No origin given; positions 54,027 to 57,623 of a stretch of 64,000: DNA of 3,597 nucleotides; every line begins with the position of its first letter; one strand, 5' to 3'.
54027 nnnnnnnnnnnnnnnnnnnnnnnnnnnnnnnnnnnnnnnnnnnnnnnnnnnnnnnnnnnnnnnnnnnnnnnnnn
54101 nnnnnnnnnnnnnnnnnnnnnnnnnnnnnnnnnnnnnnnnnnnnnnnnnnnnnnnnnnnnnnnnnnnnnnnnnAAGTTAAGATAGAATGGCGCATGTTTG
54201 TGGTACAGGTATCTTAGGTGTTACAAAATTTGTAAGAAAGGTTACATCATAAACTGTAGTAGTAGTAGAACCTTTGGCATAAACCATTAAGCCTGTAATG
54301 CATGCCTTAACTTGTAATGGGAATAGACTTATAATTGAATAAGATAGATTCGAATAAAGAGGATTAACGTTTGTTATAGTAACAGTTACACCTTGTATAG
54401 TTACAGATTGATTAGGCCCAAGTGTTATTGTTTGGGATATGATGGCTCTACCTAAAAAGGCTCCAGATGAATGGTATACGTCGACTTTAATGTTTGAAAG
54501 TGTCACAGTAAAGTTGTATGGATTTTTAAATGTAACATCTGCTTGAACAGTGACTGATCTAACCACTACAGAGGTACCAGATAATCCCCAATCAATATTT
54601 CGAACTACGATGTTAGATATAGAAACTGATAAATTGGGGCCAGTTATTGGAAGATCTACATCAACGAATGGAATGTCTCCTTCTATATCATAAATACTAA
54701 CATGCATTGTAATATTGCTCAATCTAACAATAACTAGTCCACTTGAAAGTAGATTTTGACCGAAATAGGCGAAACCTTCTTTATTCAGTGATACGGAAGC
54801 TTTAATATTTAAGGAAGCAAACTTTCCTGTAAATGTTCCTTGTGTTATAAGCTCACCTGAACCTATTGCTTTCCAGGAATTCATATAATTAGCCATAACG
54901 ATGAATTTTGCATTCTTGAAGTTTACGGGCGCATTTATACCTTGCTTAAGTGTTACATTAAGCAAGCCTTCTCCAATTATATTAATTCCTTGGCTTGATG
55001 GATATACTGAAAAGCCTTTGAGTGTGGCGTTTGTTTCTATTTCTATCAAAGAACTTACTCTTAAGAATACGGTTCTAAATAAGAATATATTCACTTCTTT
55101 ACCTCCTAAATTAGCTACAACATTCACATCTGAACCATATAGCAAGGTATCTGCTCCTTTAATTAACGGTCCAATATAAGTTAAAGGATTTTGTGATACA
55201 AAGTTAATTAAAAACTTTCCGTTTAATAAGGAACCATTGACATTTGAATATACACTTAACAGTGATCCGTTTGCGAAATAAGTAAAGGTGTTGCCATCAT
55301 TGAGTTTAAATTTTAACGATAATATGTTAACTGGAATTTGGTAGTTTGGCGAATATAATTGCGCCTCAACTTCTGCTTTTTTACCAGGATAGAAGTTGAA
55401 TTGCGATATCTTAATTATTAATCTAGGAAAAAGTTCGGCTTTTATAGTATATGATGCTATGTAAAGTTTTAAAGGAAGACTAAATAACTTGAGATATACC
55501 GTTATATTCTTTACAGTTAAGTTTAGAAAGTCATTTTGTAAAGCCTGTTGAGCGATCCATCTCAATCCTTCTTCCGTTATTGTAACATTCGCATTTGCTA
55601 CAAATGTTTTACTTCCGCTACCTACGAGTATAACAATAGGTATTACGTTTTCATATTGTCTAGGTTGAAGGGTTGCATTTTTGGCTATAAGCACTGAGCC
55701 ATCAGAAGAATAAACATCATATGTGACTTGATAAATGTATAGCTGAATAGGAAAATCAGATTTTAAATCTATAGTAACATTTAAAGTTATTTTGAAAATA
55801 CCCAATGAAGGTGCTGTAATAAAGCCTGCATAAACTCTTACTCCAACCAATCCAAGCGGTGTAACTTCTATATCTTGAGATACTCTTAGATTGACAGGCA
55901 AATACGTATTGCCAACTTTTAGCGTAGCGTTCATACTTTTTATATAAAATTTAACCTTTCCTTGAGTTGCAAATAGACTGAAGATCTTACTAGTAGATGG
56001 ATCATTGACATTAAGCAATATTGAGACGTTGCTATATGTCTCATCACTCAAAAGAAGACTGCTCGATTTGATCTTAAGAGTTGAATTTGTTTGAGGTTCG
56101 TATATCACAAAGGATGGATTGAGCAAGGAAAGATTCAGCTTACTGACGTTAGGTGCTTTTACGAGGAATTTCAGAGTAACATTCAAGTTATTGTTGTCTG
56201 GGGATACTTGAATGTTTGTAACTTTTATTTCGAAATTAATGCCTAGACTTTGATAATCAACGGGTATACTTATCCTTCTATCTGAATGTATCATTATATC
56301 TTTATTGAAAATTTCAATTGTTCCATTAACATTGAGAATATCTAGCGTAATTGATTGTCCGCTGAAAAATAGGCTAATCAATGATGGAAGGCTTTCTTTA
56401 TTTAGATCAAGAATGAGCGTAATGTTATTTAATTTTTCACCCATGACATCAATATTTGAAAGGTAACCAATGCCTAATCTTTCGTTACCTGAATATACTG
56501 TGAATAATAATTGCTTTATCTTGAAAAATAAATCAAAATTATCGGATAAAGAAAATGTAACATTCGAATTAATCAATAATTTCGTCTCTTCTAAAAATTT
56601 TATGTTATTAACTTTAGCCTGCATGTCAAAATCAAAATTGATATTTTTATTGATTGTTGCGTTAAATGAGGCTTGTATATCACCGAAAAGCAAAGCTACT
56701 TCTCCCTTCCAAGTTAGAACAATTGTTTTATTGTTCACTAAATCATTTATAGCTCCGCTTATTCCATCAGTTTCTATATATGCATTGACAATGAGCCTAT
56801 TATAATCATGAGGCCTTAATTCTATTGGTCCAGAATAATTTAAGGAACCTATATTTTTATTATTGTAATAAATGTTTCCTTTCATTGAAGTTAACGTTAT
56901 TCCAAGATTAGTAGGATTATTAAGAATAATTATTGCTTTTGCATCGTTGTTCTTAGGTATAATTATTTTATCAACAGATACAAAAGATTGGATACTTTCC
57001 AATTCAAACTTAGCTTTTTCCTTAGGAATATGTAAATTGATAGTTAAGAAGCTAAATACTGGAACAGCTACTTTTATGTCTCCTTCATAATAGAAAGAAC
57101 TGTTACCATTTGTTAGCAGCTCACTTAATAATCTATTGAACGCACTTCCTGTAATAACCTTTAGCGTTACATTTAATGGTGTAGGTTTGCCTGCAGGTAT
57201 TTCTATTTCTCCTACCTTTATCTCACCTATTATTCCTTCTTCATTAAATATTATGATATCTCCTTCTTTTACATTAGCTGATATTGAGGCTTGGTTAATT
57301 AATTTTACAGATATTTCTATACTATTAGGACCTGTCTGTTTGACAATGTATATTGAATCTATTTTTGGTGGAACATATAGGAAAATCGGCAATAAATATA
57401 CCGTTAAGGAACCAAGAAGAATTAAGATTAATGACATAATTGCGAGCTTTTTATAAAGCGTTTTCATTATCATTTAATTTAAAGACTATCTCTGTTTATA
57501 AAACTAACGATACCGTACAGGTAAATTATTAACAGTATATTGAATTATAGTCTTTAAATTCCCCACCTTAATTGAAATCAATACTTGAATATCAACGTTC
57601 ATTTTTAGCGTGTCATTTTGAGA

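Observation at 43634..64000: Accessory-looking cluster: three paralogous ~1100–1200-aa N-anchored beta-repeat giants interleaved with three GGR-family flavoproteins and other anchored beta-rich proteins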

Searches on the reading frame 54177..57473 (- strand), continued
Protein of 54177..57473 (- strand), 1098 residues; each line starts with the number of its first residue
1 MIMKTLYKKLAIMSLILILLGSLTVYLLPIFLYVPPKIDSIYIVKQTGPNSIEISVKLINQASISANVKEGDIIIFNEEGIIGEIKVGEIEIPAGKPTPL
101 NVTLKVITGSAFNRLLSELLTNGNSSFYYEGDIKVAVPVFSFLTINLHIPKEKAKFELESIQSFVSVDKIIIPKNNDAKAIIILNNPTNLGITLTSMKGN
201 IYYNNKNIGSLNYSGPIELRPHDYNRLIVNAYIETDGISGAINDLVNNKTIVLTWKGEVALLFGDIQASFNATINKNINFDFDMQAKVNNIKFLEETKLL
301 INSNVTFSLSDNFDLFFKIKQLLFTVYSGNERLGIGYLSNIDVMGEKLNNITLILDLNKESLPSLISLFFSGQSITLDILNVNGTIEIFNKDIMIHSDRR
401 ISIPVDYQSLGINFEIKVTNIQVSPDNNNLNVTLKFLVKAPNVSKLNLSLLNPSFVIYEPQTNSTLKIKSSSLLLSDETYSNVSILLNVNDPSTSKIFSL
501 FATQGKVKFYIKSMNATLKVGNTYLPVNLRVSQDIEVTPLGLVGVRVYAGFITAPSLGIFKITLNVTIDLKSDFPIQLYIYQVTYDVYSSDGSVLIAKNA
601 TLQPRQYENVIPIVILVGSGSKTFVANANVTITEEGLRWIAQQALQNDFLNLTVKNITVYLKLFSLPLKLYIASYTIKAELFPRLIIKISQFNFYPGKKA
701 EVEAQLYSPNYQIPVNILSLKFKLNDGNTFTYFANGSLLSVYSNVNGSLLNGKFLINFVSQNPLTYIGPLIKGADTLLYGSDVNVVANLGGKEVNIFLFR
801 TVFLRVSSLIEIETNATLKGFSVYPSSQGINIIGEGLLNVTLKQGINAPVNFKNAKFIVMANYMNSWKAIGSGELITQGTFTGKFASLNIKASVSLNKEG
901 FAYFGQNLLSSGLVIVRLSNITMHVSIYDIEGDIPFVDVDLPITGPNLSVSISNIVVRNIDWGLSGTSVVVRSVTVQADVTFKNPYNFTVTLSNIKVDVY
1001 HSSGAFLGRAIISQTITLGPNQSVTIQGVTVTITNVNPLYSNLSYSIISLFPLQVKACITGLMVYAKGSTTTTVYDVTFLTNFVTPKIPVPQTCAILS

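Call 72: list_cluster_members(proteins=[P0125, P0126, P0127, P0128, P0129, P0130, P0131, P0133, P0134, P0123])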
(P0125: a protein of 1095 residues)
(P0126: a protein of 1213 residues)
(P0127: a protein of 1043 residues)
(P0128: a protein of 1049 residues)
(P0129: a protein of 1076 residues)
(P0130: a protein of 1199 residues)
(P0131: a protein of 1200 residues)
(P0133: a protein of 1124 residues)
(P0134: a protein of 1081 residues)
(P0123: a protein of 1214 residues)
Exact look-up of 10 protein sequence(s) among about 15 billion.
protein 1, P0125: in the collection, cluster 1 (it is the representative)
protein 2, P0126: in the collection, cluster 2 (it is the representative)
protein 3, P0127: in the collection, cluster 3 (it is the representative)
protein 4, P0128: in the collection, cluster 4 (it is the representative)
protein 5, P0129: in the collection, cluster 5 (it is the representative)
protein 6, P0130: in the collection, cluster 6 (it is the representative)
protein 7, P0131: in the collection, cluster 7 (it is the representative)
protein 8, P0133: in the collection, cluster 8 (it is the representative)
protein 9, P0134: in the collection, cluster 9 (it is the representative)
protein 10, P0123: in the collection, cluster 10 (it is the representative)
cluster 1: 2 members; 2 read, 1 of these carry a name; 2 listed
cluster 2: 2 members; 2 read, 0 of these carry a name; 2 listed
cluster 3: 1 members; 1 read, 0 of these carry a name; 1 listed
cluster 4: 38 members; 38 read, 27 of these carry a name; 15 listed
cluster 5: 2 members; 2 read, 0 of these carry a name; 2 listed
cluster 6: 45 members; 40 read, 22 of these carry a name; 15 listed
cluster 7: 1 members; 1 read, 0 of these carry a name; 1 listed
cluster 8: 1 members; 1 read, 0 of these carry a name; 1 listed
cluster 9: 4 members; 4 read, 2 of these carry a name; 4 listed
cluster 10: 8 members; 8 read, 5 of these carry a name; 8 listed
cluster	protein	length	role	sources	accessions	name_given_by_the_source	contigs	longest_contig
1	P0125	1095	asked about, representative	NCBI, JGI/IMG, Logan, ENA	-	Late embryogenesis abundant protein.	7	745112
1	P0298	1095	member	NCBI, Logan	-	-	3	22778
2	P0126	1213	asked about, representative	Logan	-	-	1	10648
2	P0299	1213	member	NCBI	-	-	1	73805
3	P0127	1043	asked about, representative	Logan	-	-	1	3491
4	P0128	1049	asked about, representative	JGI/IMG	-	-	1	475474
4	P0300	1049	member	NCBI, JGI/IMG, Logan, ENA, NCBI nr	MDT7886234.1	MAG: hypothetical protein RQ968_02540 [Thermoproteota archaeon] | hypothetical protein [Thermoproteota archaeon]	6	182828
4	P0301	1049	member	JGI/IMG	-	hypothetical protein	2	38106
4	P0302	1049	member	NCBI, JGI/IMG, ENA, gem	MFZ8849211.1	MAG: hypothetical protein ACO2OV_03115 [Thermoproteota archaeon] | hypothetical protein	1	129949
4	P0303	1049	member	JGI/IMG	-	hypothetical protein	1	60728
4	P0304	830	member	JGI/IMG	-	hypothetical protein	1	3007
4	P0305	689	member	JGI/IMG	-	hypothetical protein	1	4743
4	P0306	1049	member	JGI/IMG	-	hypothetical protein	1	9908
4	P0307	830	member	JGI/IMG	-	hypothetical protein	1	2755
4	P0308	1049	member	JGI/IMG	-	hypothetical protein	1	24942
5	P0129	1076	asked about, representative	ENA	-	-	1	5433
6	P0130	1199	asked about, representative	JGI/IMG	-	LEA14-like dessication related protein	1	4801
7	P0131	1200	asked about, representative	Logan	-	-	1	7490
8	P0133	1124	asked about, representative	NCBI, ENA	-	-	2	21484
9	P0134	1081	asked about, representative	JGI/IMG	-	-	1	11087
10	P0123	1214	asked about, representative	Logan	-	-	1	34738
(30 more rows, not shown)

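Call 73: find_encoding_contigs(protein=P0299, flank=10000, max_places=2)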
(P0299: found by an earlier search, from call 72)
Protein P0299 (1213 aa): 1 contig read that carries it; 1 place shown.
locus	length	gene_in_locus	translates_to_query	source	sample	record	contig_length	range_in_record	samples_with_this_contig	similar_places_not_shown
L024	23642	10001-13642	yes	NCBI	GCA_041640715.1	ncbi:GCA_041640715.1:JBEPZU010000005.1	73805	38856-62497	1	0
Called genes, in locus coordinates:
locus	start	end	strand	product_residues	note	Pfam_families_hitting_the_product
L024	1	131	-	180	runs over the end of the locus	-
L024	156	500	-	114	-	PF01918:Alba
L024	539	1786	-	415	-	PF00155:Aminotran_1_2, PF04864:Alliinase_C (weak), PF01053:Cys_Met_Meta_PP (faint)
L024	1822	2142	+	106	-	PF18653:Arcadin_1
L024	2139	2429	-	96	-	PF01192:RNA_pol_Rpb6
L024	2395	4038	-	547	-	PF00118:Cpn60_TCP1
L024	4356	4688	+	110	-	-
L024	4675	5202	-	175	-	PF13420:Acetyltransf_4 (weak), PF13527:Acetyltransf_9 (weak), PF00583:Acetyltransf_1, PF13508:Acetyltransf_7, PF13673:Acetyltransf_10, PF08445:FR47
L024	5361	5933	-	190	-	PF00352:TBP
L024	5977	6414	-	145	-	PF10502:Peptidase_S26 (faint)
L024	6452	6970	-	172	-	PF08100:Dimerisation (faint), PF12840:HTH_20, PF01022:HTH_5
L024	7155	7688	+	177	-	-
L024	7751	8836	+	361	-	-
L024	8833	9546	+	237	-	PF00154:RecA_N, PF06745:ATPase, PF08423:Rad51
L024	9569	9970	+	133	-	-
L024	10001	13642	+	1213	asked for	PF03168:LEA_2 (faint)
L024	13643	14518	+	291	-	PF13793:Pribosyltran_N, PF24390:PRTase-CE, PF00156:Pribosyltran, PF14572:Pribosyl_synth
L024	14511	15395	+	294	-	-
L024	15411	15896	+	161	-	-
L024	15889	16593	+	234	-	PF00535:Glycos_transf_2, PF10111:Glyco_tranf_2_2, PF13641:Glyco_tranf_2_3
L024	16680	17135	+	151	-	-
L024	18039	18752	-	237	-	PF00892:EamA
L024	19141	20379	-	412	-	PF00108:Thiolase_N, PF02803:Thiolase_C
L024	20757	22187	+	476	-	PF01546:Peptidase_M20, PF07687:M20_dimer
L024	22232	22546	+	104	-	-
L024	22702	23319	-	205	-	PF00551:Formyl_trans_N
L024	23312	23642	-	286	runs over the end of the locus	PF00763:THF_DHG_CYH, PF02882:THF_DHG_CYH_C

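Call 93: fold_search(model_id=the predicted structure, library=pdb)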
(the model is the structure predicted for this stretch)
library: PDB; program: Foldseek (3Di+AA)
matches with E <= 10: 1275; with E <= 0.001: 80
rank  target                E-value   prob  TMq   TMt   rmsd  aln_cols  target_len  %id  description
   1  7som_D                6.3e-11  1.00  0.11  0.09  38.3      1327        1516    8  Ciliary C2 central pair apparatus isolated from Chlamydomonas reinhardtii (released 2022-04-13)
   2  9fx3_A                5.8e-10  1.00  0.10  0.09  45.7      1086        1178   10  Structure of active human CD109 (released 2025-03-19)
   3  8ayh_B                8.0e-10  1.00  0.09  0.10  43.9      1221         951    9  Structure of Complement C5 in Complex with small molecule inhibitor and CVF (released 2022-12-21)
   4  4e0s_A                1.0e-08  1.00  0.11  0.08  41.9      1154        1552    8  Crystal Structure of C5b-6 (released 2012-04-18)
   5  9u62_E                1.5e-08  1.00  0.10  0.08  46.6      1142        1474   11  AP pathways C3 convertase C3bBbP and C3 complex (released 2026-01-14)
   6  9u61_E                2.2e-08  1.00  0.10  0.08  45.6      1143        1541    9  CP/MBL pathways C3 convertase C4b2a and C3 complex (released 2026-01-14)
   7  9fx2                  2.3e-08  1.00  0.10  0.09  45.2      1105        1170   10  Structure of methylamine activated CD109 (released 2025-03-19)
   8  7q62_A                3.2e-08  1.00  0.11  0.10  45.8      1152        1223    9  Structure of TEV cleaved A2ML1 dimer (A2ML1-TT dimer) (released 2022-04-20)
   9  9u60_E                4.0e-08  0.99  0.09  0.08  46.6      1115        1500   10  C3 convertases zymogen C4b2 in loading state (released 2026-01-14)
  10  4u48                  4.8e-08  0.99  0.09  0.08  39.2      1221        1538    8  Crystal structure of Salmonella alpha-2-macroglobulin (released 2014-09-17)
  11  8s3o_A                5.3e-08  0.99  0.10  0.09  45.1      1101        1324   10  Structure of native human CD109 (released 2025-03-05)
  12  3km9_A                2.4e-07  1.00  0.11  0.10  43.0      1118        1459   10  Structure of complement C5 in complex with the C-terminal beta-grasp domain of SSL7 (released 2009-12-01)
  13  4a5w_A                2.9e-07  1.00  0.11  0.09  33.0      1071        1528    9  Crystal structure of C5b6 (released 2012-03-14)
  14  8uin_A                7.3e-07  1.00  0.09  0.13  38.8       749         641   11  Structure of the C3bBb-albicin complex (released 2024-05-08)
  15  9qk2_F                7.7e-07  0.99  0.10  0.13  40.2       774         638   12  Structure of the Complement classical and lectin pathway C3 convertase in complex with substrate C3 (released 2025-12-24)
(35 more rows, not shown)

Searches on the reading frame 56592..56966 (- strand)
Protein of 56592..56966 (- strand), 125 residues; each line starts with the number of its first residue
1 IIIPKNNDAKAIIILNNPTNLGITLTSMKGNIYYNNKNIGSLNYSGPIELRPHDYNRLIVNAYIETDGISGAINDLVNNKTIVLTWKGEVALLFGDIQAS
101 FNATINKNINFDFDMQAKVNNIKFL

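Call 74: predict_structure(alignment_id=A3)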
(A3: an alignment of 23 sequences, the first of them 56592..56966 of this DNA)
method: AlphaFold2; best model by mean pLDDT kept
length: 125 residues; sequences in the alignment: 23
mean_pLDDT: 90.9   pTM: 0.77
mean pLDDT of the five models: 90.9, 90.9, 90.0, 89.7, 89.7
residues with pLDDT >= 90: 97; 70-90: 21; 50-70: 3; < 50: 4
segments of 3 or more residues with pLDDT < 50: 1-4
pLDDT, mean of each block of 10 residues (from residue 1): 60 96 98 97 97 97 90 93 97 97 96 80 74
secondary structure, 60 per line:
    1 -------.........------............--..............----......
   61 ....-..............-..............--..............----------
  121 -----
elements in order: E8-16 E23-34 E37-50 E55-64 H66-79 E81-94 E97-110

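Call 76: fold_search(model_id=the predicted structure, library=pdb)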
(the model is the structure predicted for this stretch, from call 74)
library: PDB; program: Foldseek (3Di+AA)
matches with E <= 10: 848; with E <= 0.001: 3
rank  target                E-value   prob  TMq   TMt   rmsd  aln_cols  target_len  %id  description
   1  3but                  6.0e-06  1.00  0.54  0.54   4.7       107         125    9  Crystal structure of protein Af_0446 from Archaeoglobus fulgidus (released 2008-01-15)
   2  8b7d                  8.9e-05  1.00  0.58  0.51   3.7       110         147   10  Luminal domain of TMEM106B (released 2023-07-19)
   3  1xo8_MODEL_1_A        2.9e-04  1.00  0.65  0.56   3.6       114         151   14  Solution structure of AT1g01470 from Arabidopsis Thaliana (released 2004-10-19)
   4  8btk_TA               5.3e-03  1.00  0.48  0.37   4.4       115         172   11  Structure of the TRAP complex with the Sec translocon and a translating ribosome (released 2023-05-24)
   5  1yyc_MODEL_1_A        9.0e-03  1.00  0.40  0.31   6.1       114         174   14  Solution Structure of a putative late embryogenesis abundant (LEA) protein At2g46140.1 (released 2005-04-05)
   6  5k93_A                1.5e-02  0.98  0.31  0.22   6.7       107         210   12  PapD wild-type chaperone (released 2016-07-20)
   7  2os7_E                1.6e-02  1.00  0.41  0.29   6.2       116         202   13  Caf1M periplasmic chaperone tetramer (released 2007-04-17)
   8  5xxz_A                1.6e-02  1.00  0.39  0.06   6.8       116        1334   11  Crystal structure of a serine protease from Streptococcus species (released 2018-08-08)
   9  3frp_G                1.8e-02  1.00  0.39  0.26   6.7       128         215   12  Crystal Structure of Cobra Venom Factor, a Co-factor for C3- and C5 convertase CVFBb (released 2009-04-28)
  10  6qub_A                1.9e-02  1.00  0.51  0.09   4.7       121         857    9  Truncated beta-galactosidase III from Bifidobacterium bifidum in complex with galactose (released 2020-03-18)
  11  8b6l_E                1.9e-02  1.00  0.49  0.42   5.0       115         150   11  Subtomogram average of the human Sec61-TRAP-OSTA-translocon (released 2022-12-07)
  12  6quc_A                2.1e-02  1.00  0.51  0.09   4.5       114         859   10  Truncated beta-galactosidase III from Bifidobacterium bifidum (released 2020-03-18)
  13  2os7_C                2.1e-02  1.00  0.41  0.29   6.2       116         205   13  Caf1M periplasmic chaperone tetramer (released 2007-04-17)
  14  5xya                  2.4e-02  1.00  0.40  0.06   5.9       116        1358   11  Crystal structure of a serine protease from Streptococcus species (released 2018-08-08)
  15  1pdk_A                2.4e-02  1.00  0.41  0.27   5.2       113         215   12  PAPD-PAPK CHAPERONE-PILUS SUBUNIT COMPLEX FROM E.COLI P PILUS (released 1999-08-17)
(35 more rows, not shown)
